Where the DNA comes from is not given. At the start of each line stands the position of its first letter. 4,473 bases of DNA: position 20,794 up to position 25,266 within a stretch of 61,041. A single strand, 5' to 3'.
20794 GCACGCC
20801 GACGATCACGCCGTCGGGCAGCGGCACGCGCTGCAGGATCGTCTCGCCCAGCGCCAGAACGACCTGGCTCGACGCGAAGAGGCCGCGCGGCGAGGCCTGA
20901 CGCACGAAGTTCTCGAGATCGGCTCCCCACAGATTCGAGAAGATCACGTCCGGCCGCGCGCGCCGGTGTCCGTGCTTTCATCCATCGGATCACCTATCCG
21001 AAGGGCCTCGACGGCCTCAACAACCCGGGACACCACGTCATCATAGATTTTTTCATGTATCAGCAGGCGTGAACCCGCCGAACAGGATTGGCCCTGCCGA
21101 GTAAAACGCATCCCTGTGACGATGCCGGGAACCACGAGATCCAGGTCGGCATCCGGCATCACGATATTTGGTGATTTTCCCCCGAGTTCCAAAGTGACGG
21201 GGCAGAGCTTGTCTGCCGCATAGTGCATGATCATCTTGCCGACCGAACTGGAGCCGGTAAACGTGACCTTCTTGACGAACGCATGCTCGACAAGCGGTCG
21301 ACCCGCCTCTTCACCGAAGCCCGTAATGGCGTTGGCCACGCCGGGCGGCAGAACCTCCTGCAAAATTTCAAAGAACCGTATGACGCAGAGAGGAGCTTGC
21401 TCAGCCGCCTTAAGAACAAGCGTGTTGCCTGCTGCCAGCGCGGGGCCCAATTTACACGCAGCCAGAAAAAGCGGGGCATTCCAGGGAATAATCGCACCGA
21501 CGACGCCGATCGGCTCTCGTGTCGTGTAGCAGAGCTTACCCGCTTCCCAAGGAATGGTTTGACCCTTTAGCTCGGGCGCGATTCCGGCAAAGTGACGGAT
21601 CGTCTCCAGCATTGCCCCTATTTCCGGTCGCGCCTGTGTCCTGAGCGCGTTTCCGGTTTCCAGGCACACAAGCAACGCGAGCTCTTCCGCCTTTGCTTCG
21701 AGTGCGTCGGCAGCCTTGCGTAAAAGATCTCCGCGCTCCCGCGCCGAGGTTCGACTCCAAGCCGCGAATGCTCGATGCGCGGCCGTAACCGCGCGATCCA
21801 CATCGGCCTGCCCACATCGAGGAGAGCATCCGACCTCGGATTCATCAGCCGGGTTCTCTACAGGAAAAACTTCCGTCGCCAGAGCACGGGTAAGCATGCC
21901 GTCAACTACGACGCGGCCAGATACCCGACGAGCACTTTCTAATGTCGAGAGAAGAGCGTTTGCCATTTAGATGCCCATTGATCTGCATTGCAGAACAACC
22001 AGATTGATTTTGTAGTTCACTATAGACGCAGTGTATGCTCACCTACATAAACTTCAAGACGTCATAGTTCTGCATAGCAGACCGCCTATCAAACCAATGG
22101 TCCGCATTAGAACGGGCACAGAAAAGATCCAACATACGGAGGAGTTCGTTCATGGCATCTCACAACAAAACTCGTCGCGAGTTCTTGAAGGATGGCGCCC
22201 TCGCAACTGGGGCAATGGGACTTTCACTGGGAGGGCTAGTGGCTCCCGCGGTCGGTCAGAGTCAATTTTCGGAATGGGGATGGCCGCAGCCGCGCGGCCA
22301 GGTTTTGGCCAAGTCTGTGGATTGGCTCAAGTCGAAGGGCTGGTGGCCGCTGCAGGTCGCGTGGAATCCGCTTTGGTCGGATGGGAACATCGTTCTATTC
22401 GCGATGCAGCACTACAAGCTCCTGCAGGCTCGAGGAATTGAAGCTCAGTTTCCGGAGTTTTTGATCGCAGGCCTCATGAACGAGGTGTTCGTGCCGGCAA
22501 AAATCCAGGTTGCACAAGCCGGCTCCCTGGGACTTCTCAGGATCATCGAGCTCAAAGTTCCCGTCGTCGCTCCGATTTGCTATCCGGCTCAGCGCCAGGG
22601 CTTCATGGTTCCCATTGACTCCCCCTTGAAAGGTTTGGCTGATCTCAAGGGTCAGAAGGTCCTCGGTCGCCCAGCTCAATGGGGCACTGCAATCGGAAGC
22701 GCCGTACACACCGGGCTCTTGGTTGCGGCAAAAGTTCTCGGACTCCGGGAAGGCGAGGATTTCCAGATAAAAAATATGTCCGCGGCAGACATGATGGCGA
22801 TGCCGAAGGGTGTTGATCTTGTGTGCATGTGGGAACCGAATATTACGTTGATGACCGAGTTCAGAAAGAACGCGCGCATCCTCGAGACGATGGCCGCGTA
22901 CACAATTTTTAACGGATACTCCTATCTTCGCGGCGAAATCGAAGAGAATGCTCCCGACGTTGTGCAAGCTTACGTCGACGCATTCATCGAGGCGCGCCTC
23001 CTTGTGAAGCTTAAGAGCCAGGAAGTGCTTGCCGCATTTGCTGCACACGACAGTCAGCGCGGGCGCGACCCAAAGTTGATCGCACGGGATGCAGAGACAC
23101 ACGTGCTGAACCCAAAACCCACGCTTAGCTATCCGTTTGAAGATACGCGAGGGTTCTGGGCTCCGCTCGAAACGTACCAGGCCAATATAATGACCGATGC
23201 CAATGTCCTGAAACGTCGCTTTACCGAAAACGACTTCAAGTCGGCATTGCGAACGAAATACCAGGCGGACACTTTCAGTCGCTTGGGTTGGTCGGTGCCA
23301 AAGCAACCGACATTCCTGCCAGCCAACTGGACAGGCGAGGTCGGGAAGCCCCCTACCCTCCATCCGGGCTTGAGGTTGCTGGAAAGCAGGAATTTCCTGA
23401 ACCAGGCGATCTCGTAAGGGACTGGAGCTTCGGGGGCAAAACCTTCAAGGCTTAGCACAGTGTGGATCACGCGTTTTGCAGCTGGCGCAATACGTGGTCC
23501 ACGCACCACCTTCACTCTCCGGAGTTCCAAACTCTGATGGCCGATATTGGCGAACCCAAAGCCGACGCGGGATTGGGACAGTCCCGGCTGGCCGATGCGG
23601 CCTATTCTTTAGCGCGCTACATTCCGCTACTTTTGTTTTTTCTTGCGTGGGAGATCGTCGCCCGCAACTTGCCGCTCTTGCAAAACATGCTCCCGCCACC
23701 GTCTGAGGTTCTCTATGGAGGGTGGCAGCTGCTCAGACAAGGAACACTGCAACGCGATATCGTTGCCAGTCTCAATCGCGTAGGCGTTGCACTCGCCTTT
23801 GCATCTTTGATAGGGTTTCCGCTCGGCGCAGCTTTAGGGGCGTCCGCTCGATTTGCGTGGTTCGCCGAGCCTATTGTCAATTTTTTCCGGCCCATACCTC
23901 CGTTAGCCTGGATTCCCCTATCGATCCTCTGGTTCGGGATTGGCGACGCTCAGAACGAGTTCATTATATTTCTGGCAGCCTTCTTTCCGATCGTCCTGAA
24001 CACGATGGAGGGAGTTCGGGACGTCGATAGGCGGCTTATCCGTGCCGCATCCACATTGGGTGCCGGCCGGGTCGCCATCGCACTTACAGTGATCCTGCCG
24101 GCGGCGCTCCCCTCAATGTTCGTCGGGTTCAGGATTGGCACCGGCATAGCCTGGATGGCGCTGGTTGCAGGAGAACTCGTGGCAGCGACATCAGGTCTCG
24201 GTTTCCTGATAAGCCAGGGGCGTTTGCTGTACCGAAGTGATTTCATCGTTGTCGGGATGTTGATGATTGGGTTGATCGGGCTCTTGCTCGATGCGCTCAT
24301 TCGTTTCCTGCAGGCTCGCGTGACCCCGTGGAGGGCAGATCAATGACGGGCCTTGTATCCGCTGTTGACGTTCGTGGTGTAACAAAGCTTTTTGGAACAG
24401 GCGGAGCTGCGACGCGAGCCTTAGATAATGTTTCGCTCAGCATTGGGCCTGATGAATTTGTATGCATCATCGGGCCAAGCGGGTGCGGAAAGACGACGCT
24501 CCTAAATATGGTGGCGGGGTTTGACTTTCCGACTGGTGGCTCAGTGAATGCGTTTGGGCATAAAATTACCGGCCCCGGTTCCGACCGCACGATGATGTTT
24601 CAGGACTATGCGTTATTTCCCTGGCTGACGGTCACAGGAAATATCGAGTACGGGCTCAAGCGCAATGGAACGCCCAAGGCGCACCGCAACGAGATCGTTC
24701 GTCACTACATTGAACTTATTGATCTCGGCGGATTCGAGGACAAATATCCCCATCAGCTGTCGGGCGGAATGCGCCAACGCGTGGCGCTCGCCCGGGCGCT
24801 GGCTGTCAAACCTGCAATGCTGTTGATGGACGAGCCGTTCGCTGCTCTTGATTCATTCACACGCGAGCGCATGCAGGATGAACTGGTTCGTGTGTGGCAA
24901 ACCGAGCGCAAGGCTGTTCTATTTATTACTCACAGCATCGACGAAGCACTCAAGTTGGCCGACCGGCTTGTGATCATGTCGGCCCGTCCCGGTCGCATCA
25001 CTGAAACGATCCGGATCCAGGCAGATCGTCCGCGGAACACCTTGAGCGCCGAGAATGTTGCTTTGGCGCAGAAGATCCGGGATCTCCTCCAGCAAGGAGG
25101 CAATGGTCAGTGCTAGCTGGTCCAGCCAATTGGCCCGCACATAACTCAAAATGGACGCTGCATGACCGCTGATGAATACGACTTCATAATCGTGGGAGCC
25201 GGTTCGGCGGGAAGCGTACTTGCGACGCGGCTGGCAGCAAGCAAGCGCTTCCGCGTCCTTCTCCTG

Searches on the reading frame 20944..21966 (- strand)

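Call 23: search_protein_families(library=pfam, proteins=[window:20944-21966:-], max_evalue=0.001)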
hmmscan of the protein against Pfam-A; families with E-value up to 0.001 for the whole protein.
window:20944-21966:- (340 aa): 1 family
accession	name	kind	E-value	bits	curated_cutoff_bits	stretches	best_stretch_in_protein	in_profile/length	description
PF00171.27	Aldedh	-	1.3e-107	360.7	23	1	32-336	7-310/461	Aldehyde dehydrogenase family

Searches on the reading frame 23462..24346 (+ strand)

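Call 23: search_protein_families(library=pfam, proteins=[window:23462-24346:+], max_evalue=0.001)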
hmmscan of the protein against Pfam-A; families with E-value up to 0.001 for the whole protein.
window:23462-24346:+ (294 aa): 1 family
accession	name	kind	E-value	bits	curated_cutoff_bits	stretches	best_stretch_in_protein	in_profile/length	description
PF00528.27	BPD_transp_1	-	3.5e-22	79.5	26.4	1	118-289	1-180/184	Binding-protein-dependent transport system inner membrane component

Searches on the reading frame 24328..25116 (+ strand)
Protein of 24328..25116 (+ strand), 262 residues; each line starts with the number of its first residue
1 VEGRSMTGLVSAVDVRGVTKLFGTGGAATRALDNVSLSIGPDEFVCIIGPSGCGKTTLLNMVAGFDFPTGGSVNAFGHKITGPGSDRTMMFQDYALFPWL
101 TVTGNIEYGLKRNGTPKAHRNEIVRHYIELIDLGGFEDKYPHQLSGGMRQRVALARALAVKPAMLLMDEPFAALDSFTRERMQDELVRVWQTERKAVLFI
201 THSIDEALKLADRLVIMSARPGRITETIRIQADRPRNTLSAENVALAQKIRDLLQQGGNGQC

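Call 23: search_protein_families(library=pfam, proteins=[window:24328-25116:+], max_evalue=0.001)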
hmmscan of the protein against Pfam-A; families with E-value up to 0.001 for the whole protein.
window:24328-25116:+ (262 aa): 4 families
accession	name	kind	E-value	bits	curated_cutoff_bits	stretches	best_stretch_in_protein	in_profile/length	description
PF00005.33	ABC_tran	-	1e-30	107.6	25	1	32-172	1-137/137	ABC transporter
PF13304.12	AAA_21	-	4.9e-06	27.3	27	0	141-203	235-299/304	AAA domain, putative AbiEii toxin, Type IV TA system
PF00004.35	AAA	-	7.5e-06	26.9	21.2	0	45-64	1-20/131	ATPase family associated with various cellular activities (AAA)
PF02463.25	SMC_N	-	9.9e-06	25.6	40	0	140-219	133-213/220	RecF/RecN/SMC N terminal domain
